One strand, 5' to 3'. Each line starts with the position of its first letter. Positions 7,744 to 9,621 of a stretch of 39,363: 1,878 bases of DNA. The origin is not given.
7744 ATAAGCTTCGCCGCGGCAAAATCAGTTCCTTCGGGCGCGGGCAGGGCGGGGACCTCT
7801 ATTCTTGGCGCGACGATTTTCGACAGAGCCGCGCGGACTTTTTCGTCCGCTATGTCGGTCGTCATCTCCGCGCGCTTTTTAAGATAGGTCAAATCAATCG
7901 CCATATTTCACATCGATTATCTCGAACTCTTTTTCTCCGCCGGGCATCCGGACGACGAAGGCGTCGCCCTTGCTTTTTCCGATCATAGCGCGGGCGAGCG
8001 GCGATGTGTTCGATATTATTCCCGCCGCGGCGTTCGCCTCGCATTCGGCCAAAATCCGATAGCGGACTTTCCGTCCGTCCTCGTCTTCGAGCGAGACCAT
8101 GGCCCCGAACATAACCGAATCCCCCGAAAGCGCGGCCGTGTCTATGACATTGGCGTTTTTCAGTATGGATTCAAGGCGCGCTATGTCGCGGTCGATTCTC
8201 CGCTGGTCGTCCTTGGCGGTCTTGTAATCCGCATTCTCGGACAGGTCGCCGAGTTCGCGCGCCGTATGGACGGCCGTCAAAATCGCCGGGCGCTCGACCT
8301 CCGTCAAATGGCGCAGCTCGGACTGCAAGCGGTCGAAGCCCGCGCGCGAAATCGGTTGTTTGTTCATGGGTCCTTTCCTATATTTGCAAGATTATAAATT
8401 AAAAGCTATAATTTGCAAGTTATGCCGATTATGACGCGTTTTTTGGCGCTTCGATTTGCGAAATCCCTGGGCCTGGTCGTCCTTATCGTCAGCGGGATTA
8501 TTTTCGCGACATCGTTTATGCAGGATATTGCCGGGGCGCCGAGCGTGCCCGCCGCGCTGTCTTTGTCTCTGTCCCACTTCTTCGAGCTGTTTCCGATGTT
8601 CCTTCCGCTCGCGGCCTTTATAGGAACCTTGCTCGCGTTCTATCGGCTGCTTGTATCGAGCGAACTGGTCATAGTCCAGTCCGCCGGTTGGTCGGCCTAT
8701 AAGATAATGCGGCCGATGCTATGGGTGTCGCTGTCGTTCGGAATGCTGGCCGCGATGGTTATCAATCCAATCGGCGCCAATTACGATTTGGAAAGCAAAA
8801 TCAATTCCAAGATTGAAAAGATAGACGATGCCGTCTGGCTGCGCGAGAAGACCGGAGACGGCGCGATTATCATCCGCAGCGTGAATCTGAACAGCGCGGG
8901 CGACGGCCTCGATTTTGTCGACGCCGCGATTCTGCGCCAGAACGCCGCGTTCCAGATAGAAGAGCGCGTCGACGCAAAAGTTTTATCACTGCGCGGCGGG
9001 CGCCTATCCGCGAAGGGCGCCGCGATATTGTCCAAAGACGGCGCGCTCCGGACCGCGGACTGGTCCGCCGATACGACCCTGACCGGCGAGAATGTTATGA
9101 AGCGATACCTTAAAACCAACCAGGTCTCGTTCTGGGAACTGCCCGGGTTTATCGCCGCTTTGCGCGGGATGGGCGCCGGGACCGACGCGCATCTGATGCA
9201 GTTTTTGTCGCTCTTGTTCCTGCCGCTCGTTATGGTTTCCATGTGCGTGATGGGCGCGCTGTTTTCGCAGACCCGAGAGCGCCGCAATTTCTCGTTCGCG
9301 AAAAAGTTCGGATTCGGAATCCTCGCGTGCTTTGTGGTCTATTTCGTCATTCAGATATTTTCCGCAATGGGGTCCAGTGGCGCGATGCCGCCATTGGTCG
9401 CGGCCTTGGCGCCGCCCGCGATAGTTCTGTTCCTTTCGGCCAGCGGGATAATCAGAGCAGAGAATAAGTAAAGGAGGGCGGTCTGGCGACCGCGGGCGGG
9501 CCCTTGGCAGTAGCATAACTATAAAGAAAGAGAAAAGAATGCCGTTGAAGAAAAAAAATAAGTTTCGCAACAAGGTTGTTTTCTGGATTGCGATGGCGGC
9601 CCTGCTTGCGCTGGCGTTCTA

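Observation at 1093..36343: Strand-polar palindromic motif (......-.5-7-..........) embedded only in coding sequences, 10 copies all in one absolute orientation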

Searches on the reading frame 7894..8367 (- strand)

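Call 29: search_protein_families(library=pfam, proteins=[window:7894-8367:-], max_evalue=0.01)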
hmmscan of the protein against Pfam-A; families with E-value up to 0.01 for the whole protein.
window:7894-8367:- (157 aa): 2 families
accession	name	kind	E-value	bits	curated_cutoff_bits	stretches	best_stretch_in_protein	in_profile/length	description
PF03449.20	GreA_GreB_N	-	9.3e-26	90.3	24.5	1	5-74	2-71/71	Transcription elongation factor, N-terminal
PF01272.25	GreA_GreB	-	5.5e-24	84.4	26.9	1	82-155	3-77/77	Transcription elongation factor, GreA/GreB, C-term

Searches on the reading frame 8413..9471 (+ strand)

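Call 27: search_protein_families(library=pfam, proteins=[window:8413-9471:+], max_evalue=0.01)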
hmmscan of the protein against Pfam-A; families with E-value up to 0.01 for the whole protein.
window:8413-9471:+ (352 aa): 2 families
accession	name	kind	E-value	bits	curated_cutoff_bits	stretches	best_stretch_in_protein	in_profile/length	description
PF03739.19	LptF_LptG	-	3e-37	128.9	27.9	1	10-344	2-349/353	Lipopolysaccharide export system permease LptF/LptG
PF18761.7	Heliorhodopsin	-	0.0054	16.5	26.7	1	262-341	116-196/242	Heliorhodopsin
